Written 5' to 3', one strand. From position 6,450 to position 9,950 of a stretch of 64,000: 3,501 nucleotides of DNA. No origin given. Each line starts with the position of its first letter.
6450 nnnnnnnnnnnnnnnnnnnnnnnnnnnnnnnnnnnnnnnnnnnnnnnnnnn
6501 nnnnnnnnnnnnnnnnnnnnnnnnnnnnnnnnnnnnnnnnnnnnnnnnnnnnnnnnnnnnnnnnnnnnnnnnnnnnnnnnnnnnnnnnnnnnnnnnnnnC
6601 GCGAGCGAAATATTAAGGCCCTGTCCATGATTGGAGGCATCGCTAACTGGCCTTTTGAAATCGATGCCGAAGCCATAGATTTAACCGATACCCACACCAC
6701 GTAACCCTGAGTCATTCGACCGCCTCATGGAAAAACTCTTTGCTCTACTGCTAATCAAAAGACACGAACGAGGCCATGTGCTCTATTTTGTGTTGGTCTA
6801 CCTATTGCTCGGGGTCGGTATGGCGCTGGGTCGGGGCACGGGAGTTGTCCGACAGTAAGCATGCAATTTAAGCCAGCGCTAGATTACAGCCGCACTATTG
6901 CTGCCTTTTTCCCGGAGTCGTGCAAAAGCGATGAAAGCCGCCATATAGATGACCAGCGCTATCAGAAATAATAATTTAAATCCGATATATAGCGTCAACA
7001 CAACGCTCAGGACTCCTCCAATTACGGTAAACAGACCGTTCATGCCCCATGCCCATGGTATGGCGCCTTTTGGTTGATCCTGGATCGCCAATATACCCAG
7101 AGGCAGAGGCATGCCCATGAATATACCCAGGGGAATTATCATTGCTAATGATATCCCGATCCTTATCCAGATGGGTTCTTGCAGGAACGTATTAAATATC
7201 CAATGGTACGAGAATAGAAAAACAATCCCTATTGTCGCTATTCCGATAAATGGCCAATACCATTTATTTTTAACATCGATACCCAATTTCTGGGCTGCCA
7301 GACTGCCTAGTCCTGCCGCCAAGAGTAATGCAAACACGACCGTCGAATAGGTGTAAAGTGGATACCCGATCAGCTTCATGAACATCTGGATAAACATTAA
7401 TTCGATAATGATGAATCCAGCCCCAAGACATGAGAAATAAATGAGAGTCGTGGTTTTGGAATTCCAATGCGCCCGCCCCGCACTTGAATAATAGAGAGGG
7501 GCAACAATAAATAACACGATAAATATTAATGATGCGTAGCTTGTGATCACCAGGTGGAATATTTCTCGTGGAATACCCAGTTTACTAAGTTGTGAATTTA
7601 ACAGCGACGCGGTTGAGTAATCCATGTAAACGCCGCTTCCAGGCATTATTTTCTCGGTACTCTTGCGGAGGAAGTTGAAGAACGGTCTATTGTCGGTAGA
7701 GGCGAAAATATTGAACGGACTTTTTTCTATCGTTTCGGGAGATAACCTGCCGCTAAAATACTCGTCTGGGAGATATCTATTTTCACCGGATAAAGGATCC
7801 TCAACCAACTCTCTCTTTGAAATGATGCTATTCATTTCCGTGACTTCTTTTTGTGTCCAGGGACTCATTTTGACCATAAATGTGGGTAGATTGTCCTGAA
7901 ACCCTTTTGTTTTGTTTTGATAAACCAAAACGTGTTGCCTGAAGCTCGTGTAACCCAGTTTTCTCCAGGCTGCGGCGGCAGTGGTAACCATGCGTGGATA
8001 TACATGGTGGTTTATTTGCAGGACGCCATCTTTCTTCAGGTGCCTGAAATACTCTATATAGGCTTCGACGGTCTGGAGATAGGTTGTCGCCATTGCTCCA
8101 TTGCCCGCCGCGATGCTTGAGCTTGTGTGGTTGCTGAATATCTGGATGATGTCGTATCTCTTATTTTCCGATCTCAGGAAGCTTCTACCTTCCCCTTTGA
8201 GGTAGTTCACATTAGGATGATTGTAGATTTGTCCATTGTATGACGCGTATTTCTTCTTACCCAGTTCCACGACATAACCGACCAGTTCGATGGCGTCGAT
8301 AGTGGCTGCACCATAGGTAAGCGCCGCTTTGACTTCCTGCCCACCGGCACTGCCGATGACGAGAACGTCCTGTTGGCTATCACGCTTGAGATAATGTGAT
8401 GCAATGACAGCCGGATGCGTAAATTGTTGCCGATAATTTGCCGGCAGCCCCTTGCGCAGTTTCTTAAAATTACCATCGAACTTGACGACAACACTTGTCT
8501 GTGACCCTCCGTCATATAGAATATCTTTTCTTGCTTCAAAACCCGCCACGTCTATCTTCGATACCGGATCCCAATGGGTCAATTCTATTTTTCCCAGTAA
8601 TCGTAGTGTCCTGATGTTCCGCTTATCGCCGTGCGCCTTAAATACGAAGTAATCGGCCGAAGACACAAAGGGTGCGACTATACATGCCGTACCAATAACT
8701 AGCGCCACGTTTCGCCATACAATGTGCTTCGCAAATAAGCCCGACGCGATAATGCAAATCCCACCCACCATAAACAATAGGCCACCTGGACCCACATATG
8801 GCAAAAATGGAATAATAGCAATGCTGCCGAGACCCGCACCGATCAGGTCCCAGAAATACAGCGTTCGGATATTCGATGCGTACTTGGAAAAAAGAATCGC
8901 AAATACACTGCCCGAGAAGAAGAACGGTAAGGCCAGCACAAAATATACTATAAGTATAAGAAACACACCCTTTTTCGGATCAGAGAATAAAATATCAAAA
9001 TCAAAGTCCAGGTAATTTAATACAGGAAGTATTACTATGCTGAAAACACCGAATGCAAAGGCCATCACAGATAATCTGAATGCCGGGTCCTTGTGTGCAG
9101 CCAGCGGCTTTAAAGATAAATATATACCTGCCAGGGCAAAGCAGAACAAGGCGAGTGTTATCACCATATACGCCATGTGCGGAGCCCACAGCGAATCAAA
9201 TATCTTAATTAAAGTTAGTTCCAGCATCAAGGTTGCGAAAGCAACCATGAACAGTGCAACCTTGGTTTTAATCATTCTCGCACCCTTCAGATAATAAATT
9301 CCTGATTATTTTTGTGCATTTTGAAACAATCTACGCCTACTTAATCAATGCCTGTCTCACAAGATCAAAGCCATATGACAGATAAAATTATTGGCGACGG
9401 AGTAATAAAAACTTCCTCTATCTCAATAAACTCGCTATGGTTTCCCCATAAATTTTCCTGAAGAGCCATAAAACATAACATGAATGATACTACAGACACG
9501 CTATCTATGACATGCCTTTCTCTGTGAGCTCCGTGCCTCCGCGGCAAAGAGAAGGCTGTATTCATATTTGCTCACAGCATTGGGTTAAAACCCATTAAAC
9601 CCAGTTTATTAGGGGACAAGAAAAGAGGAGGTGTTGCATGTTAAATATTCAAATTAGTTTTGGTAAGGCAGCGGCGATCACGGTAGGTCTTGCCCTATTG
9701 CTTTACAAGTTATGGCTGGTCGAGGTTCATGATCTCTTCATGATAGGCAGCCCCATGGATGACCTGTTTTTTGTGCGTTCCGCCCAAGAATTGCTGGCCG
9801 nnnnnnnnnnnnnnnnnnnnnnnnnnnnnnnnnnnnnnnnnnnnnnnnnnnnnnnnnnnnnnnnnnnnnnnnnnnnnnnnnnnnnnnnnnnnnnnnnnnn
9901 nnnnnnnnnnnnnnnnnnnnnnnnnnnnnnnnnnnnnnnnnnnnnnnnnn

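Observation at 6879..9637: Compositionally atypical (AT-rich) 798-aa fused membrane/spermidine-synthase-like gene with an AT-rich divergent promoter region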

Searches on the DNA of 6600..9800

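Call 75: search_rna_families(source=window, start=6600, end=9800, threshold=evalue, max_evalue=1)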
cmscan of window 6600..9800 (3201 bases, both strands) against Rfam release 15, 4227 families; matches with E-value up to 1: 1.
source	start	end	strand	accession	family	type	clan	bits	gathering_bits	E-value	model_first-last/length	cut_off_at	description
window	7376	7443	+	RF03012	Mu-gpT-DE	Gene; sRNA;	-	21.3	49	0.11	1-53/53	no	Mu-gpT-DE RNA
